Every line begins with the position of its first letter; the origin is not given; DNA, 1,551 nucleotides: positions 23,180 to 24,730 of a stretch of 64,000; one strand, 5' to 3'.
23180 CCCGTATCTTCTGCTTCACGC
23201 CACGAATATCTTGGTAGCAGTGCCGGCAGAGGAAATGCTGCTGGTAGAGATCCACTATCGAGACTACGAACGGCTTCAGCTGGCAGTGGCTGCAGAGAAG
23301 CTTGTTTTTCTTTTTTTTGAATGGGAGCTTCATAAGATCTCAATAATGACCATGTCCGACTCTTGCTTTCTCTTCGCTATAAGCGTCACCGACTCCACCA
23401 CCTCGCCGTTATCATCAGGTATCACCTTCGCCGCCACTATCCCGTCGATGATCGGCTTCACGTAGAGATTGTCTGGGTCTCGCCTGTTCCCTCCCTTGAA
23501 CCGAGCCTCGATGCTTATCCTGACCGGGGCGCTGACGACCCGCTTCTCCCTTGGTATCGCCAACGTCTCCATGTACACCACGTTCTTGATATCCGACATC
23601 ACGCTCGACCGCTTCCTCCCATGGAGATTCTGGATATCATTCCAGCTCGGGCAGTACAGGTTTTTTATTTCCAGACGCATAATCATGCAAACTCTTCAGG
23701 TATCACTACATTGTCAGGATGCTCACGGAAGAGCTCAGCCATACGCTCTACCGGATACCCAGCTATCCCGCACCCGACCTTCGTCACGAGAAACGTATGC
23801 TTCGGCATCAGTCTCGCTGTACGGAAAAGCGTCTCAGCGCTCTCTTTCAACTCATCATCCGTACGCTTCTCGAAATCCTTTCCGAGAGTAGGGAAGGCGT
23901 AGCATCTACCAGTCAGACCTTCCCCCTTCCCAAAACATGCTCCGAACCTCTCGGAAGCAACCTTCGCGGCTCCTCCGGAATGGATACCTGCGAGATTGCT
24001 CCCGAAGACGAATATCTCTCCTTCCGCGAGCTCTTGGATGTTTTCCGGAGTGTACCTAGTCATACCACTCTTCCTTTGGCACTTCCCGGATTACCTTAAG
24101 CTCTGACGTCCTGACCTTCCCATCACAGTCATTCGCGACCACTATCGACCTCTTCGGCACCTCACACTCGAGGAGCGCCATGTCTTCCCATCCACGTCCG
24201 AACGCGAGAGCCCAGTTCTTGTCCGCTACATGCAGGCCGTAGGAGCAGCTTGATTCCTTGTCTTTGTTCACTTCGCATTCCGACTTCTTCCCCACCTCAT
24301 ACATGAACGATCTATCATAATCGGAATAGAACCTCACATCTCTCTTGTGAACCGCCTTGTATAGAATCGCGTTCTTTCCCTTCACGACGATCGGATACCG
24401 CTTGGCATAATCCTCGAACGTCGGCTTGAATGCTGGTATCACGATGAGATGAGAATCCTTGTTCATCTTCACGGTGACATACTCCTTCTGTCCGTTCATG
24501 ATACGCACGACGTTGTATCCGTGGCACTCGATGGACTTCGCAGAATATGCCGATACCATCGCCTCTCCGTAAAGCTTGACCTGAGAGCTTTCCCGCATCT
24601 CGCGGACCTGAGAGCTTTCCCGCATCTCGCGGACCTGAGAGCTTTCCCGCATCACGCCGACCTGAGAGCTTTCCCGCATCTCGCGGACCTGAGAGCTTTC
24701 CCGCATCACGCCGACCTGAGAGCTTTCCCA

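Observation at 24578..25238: ~24.5 near-perfect 27-bp tandem repeats encoding MRESSQV[GR][VE] nonapeptides inside a membrane-anchored phage protein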

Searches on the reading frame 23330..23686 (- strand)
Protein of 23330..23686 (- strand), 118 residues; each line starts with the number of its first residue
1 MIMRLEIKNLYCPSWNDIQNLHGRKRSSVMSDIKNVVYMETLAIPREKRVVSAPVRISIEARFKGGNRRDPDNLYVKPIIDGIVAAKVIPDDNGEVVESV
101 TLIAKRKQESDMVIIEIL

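Call 7: search_protein_families(library=pfam, proteins=[window:23330-23686:-], max_evalue=0.1)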
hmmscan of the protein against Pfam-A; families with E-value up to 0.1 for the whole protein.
window:23330-23686:- (118 aa): 0 families

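Call 8: search_protein_families(library=phrogs, proteins=[window:23330-23686:-], max_evalue=0.1)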
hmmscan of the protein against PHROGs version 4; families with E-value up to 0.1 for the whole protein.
window:23330-23686:- (118 aa): 4 families
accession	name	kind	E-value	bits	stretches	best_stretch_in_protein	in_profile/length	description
phrog_34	-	DNA, RNA and nucleotide metabolism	3.1e-13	51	1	22-117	93-191/259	RusA-like Holliday junction resolvase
phrog_1682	-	DNA, RNA and nucleotide metabolism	5.3e-10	40.1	1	10-117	35-142/387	RusA-like Holliday junction resolvase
phrog_11894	-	DNA, RNA and nucleotide metabolism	0.0049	18.2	1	57-99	61-102/122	RusA-like Holliday junction resolvase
phrog_9203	-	DNA, RNA and nucleotide metabolism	0.0088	17.1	1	56-99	102-147/169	RusA-like Holliday junction resolvase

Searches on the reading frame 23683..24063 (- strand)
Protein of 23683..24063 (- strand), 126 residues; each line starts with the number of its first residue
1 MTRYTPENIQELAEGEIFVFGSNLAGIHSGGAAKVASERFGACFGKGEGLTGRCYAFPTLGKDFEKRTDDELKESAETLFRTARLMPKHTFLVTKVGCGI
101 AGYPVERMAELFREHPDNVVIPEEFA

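Call 7: search_protein_families(library=pfam, proteins=[window:23683-24063:-], max_evalue=0.1)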
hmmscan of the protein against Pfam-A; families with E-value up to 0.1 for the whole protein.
window:23683-24063:- (126 aa): 0 families

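Call 8: search_protein_families(library=phrogs, proteins=[window:23683-24063:-], max_evalue=0.1)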
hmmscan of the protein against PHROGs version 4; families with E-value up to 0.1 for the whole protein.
window:23683-24063:- (126 aa): 1 family
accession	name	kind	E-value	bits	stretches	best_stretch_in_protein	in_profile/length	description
phrog_2072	-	unknown function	5.9e-34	118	1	3-125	8-129/143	-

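Call 53: search_protein_families(library=padloc, proteins=[window:23683-24063:-], max_evalue=0.01)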
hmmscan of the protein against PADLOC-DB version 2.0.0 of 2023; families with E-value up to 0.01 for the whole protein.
window:23683-24063:- (126 aa): 0 families

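Call 54: search_protein_families(library=ncbifam, proteins=[window:23683-24063:-], max_evalue=0.01)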
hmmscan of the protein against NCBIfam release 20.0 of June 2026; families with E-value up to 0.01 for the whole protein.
window:23683-24063:- (126 aa): 1 family
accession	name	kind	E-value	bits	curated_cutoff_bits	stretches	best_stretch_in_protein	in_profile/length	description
NF049995.1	A1S_2505_Nterm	subfamily_domain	1.3e-38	131.6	45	1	17-125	1-109/109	A1S_2505 family phage non-structural protein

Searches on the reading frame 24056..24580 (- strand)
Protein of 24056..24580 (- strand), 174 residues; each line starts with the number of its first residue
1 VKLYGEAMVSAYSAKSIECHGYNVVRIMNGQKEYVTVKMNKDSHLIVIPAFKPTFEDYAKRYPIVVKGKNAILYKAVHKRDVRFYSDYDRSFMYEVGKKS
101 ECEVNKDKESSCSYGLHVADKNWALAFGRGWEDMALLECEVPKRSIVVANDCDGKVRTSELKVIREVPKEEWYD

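Call 7: search_protein_families(library=pfam, proteins=[window:24056-24580:-], max_evalue=0.1)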
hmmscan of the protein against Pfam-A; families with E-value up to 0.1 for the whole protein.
window:24056-24580:- (174 aa): 2 families
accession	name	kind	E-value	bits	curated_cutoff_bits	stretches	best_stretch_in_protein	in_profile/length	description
PF24703.2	DUF7666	-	6e-06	27.1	27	1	89-171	12-91/95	Domain of unknown function (DUF7666)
PF19062.5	DUF5758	-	0.058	13.8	26.9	0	84-118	63-98/105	Family of unknown function (DUF5758)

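Call 8: search_protein_families(library=phrogs, proteins=[window:24056-24580:-], max_evalue=0.1)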
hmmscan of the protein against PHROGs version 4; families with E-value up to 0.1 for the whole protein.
window:24056-24580:- (174 aa): 7 families
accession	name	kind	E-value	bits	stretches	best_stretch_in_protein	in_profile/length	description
phrog_609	-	lysis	2.2e-08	33.5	1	72-169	949-1046/1055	RIIB lysis inhibitor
phrog_36818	-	lysis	1.7e-06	28.8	1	71-169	48-147/163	RIIB lysis inhibitor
phrog_11221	-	lysis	0.0019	18.5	1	76-170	143-240/543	RIIB lysis inhibitor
phrog_2886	-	lysis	0.003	17.6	1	72-170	234-335/552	RIIB lysis inhibitor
phrog_3803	-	lysis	0.031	14.4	1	102-164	446-509/530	RIIB lysis inhibitor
phrog_9562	-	unknown function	0.034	15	1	70-117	123-170/183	-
phrog_12513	-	unknown function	0.08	14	0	24-75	19-69/153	-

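Call 29: predict_structure(alignment_id=A1)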
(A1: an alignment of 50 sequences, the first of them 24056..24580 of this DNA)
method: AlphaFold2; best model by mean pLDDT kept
length: 174 residues; sequences in the alignment: 50
mean_pLDDT: 96.1   pTM: 0.84
mean pLDDT of the five models: 96.1, 95.9, 95.7, 95.4, 95.4
residues with pLDDT >= 90: 164; 70-90: 10; 50-70: 0; < 50: 0
segments of 3 or more residues with pLDDT < 50: none
pLDDT, mean of each block of 10 residues (from residue 1): 95 90 94 90 95 97 97 98 96 98 97 97 98 98 98 97 98 95
secondary structure, 60 per line:
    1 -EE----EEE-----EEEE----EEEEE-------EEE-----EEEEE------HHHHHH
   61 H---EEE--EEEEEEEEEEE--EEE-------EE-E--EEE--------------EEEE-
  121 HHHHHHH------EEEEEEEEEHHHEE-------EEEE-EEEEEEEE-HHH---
elements in order: E8-10 E16-19 E24-28 E36-38 E44-48 H55-61 E65-67 E70-80 E83-85 E99-101 E116-119 H121-127 E134-142 E155-158 E160-167

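Call 36: search_dna_similar(query=window:24056-24580:-, collection=phages, mode=protein, max_rows=40, max_evalue=0.001)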
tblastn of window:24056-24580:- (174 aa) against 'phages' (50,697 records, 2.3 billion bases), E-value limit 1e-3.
Records with a match: 6; places in all: 6; records where one place covers at least 80% of the query: 0.
Best place of each record, by identity: <60% 6.
By first word of the organism name: Bacillus 5; Caudoviricetes 1.
By host as written in the record: Bacillus subtilis BEST7003 2; Bacillus subtilis subsp. subtilis str. 168 1; Bacillus subtilis 1; Bacillus subtilis Delta6 1; - 1.
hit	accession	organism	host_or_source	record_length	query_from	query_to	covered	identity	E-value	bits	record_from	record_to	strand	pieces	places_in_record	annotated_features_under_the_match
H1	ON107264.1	Bacillus phage BUCT083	Bacillus subtilis subsp. subtilis str. ...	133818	35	172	79%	30.8%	9e-6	50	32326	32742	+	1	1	hypothetical protein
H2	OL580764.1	Bacillus phage vB_BsuS-Goe14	Bacillus subtilis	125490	35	172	79%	30.8%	1e-6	53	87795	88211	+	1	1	hypothetical protein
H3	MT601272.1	Bacillus phage vB_BsuS-Goe11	Bacillus subtilis Delta6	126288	35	172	79%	30.8%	1e-6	53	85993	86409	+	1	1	hypothetical: hypothetical protein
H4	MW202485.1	Caudoviricetes sp.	Manatee Spring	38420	1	117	67%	29.5%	8e-4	45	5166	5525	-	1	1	hypothetical protein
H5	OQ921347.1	Bacillus phage SPbetaL7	Bacillus subtilis BEST7003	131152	73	172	57%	31.0%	5e-4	45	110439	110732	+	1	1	Gad2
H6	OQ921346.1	Bacillus phage SPbetaL6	Bacillus subtilis BEST7003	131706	73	172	57%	31.0%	5e-4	45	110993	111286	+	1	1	Gad2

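Call 38: get_annotated_region(hit=H5, flank=3000)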
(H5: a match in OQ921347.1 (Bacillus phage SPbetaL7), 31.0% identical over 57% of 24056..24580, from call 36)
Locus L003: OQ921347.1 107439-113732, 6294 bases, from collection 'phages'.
description: Bacillus phage SPbetaL7, complete genome.
organism: Bacillus phage SPbetaL7 (NCBI taxid 3053441)
taxonomy: Viruses; Duplodnaviria; Heunggongvirae; Uroviricota; Caudoviricetes; Spbetavirus
host: Bacillus subtilis BEST7003; source: soil; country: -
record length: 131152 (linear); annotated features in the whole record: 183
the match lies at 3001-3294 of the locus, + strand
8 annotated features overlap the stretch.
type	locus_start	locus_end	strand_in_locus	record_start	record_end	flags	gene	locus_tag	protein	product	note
CDS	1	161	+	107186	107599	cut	-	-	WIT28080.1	hypothetical protein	155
CDS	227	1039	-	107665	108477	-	-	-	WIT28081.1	hypothetical protein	156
CDS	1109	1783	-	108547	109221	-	-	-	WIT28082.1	hypothetical protein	157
CDS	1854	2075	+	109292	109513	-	-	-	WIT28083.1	hypothetical protein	158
CDS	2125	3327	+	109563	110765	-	-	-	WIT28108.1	Gad2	159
CDS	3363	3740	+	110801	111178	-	-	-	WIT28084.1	hypothetical protein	160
CDS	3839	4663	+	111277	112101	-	-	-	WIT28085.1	hypothetical protein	161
CDS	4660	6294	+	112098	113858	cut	-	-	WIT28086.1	hypothetical protein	162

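Call 39: get_annotated_region(hit=H2, flank=3000)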
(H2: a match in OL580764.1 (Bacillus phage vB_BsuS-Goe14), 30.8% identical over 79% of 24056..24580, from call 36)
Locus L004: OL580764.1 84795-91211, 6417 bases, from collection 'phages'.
description: Bacillus phage vB_BsuS-Goe14, complete genome.
organism: Bacillus phage vB_BsuS-Goe14 (NCBI taxid 2901257)
taxonomy: Viruses; Duplodnaviria; Heunggongvirae; Uroviricota; Caudoviricetes; Spbetavirus
host: Bacillus subtilis; source: -; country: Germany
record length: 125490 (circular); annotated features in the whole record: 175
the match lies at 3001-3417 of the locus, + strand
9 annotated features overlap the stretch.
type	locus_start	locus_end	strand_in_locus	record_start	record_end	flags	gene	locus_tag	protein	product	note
CDS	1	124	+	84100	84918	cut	-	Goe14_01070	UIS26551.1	hypothetical protein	-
CDS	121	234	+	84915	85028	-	-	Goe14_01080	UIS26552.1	hypothetical protein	-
CDS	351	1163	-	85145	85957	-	lig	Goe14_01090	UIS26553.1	DNA ligase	-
CDS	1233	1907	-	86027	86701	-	yedK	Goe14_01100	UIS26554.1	SOS response-associated protein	SOS response-associated protein YedK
CDS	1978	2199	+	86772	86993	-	-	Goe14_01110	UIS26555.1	hypothetical protein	-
CDS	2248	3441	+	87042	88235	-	-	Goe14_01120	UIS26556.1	hypothetical protein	-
CDS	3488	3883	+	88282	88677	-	-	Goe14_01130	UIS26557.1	hypothetical protein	-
CDS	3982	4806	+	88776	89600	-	-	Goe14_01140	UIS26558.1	hypothetical protein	UPF0714 protein YndL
CDS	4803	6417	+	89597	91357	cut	-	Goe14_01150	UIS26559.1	hypothetical protein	-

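Call 45: search_protein_families(library=pfam, proteins=[L003:2125-3324:+, L004:2248-3438:+], max_evalue=0.1)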
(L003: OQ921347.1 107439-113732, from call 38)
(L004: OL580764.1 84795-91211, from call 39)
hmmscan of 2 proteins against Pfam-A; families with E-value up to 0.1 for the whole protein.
L003:2125-3324:+ (400 aa): 1 family
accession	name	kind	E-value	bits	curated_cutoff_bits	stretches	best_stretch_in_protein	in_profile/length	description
PF10403.14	BHD_1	-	0.039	14.3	27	0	21-53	22-54/55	Rad4 beta-hairpin domain 1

L004:2248-3438:+ (397 aa): 1 family
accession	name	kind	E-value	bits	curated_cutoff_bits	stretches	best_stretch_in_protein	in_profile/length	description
PF10403.14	BHD_1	-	0.032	14.6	27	1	21-53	22-54/55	Rad4 beta-hairpin domain 1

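Call 53: search_protein_families(library=padloc, proteins=[window:24056-24580:-], max_evalue=0.01)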
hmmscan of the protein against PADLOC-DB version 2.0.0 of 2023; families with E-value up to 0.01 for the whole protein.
window:24056-24580:- (174 aa): 0 families

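Call 54: search_protein_families(library=ncbifam, proteins=[window:24056-24580:-], max_evalue=0.01)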
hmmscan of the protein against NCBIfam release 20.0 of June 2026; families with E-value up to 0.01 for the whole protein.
window:24056-24580:- (174 aa): 0 families

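Call 57: find_related_loci(query=A3, collection=genome_contigs, flank=4000)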
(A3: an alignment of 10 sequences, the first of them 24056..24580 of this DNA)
Query A3 (174 aa) in genome_contigs; peptide patterns used: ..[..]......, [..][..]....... (x = any residue, [..] = any of these).
10 stretches matched a pattern; 3 encode a relative of the query (tblastn E <= 1e-3); 3 distinct loci.
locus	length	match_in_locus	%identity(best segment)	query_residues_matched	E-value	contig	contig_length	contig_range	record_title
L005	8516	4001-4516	63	1-172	3e-72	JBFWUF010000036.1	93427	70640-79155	MAG: Blastocatellales bacterium isolate CA_2019_TPBF_64 NODE_2054_length_93427_cov_8.409046_TPBF, whole genome shotgun s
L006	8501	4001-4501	45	7-172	9e-49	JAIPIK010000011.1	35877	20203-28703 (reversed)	MAG: Candidatus Gracilibacteria bacterium isolate Tobar13.5m-G72 Tobar13-5m-C1305, whole genome shotgun sequence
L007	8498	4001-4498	36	1-171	4e-31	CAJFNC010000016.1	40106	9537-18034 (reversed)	uncultured Ruminococcus sp. isolate Chicken_8_mag_93 genome assembly, contig: MAGpy_11413_8_idba_bin_93_fascaffold_1085,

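Call 58: find_related_loci(query=A3, collection=viral_contigs, flank=4000)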
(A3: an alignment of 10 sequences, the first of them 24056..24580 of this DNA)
Query A3 (174 aa) in viral_contigs; peptide patterns used: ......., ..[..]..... (x = any residue, [..] = any of these).
101 stretches matched a pattern; 37 encode a relative of the query (tblastn E <= 1e-3); 37 distinct loci.
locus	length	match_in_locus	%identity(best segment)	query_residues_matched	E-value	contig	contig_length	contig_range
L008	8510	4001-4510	62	3-172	4e-72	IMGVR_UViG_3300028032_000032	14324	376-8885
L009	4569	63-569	60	3-172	2e-69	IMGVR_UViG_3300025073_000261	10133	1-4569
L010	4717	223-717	59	3-167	8e-66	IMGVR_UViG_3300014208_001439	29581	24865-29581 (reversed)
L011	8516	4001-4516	55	3-174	7e-62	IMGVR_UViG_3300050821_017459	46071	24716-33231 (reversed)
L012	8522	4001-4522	53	1-171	2e-56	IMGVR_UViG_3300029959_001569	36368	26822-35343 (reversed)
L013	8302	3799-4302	49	7-173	6e-52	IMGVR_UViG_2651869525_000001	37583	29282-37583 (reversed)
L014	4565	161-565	54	40-174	8e-49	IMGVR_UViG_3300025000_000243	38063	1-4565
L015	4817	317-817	46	7-172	3e-47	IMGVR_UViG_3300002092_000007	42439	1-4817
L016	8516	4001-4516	44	2-171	4e-45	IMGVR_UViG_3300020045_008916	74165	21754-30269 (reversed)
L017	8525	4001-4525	43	5-172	3e-44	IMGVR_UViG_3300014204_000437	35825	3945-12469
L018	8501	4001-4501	42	7-172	1e-42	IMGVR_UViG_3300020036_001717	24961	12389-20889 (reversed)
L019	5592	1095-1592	48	7-171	1e-42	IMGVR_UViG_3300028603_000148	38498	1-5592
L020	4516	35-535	42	7-172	3e-40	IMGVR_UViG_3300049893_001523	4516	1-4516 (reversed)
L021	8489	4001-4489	34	4-171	1e-27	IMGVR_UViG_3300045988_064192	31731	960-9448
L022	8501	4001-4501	36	5-171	2e-27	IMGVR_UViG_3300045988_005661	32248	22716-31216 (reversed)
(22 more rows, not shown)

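Call 61: search_solved_structures(query=A1, max_evalue=1)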
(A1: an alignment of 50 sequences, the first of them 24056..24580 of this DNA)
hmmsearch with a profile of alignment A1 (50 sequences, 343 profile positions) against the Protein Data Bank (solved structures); distinct sequences matched with E-value up to 1: 1.
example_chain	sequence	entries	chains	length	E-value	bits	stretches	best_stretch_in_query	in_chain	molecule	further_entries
2f9c_A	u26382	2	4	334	0.018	17.2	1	118-200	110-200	Hypothetical protein YDCK | Putative transferase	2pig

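Call 65: fold_search(model_id=the predicted structure, library=viral)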
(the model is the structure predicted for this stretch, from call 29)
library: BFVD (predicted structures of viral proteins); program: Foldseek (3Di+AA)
matches with E <= 10: 412; with E <= 0.001: 39
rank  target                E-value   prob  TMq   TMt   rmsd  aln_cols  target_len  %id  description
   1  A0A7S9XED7            2.1e-07  1.00  0.57  0.24   2.8       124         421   25  (no name in the UniProt tables at hand)
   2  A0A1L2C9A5            2.3e-07  1.00  0.57  0.28   2.5       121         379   23  Uncharacterized protein [Pseudomonas phage ZC03]
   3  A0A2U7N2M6            5.3e-07  1.00  0.57  0.27   2.5       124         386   25  RIIB protector from prophage-induced early lysis [Pseudomonas phage PspYZU05]
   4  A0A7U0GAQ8            5.3e-07  1.00  0.46  0.19   4.3       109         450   22  (no name in the UniProt tables at hand)
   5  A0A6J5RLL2            6.0e-07  1.00  0.59  0.34   2.2       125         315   24  Uncharacterized protein [uncultured Caudovirales phage]
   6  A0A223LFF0            7.6e-07  1.00  0.57  0.33   2.0       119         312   24  Protector from prophage-induced early lysis [Aeromonas phage AS-gz]
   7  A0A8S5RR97            9.1e-07  1.00  0.55  0.27   3.6       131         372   19  Uncharacterized protein [Podoviridae sp. ctXdu7]
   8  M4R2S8                1.2e-06  1.00  0.58  0.35   1.6       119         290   22  (no name in the UniProt tables at hand)
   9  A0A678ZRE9            1.2e-06  1.00  0.60  0.24   2.2       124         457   21  RIIB protein [Pectobacterium phage Arno162]
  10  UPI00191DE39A         1.2e-06  1.00  0.59  0.33   2.8       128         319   21  (no name look-up for this kind of identifier)
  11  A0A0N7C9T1            1.2e-06  1.00  0.57  0.67   1.8       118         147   22  RIIB lysis inhibitor [Salmonella phage 38]
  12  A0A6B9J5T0            1.4e-06  1.00  0.57  0.16   1.7       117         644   20  RIIB protein [Vibrio phage vB_VchM_Kuja]
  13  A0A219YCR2            1.5e-06  1.00  0.60  0.27   1.8       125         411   23  Lysis inhibitor [Aeromonas phage 65.2]
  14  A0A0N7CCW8            3.0e-06  1.00  0.55  0.36   3.4       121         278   21  (no name in the UniProt tables at hand)
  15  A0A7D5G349            3.2e-06  1.00  0.51  0.32   5.4       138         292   28  (no name in the UniProt tables at hand)
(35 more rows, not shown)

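Call 85: search_protein_representatives(protein=window:24056-24580:-)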
Query: 174 residues. Proteins with E-value up to 0.001 (for the whole library): 301; up to 1e-10: 189; up to 1e-30: 40. The best 150 are listed.
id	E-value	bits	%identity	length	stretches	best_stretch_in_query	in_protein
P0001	8.3e-113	390.3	100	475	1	1-174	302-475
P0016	5.0e-66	238.1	63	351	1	2-173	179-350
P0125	1.2e-65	236.8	61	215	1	3-172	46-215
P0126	4.5e-64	231.7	60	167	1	8-174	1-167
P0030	9.6e-63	227.4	59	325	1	2-173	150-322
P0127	1.3e-60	220.5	58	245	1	1-173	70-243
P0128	1.2e-58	214.1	60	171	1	8-174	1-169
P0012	1.0e-57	211.0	56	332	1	3-172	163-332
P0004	3.1e-57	209.5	57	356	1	1-172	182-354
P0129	1.0e-55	204.5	52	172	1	3-173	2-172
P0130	7.7e-53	195.1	50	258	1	2-172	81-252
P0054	1.5e-49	184.4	49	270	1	4-172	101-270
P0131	6.7e-49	182.3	51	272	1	1-168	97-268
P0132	1.8e-47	177.6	50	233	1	7-171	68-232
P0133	2.2e-43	164.3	49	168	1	18-173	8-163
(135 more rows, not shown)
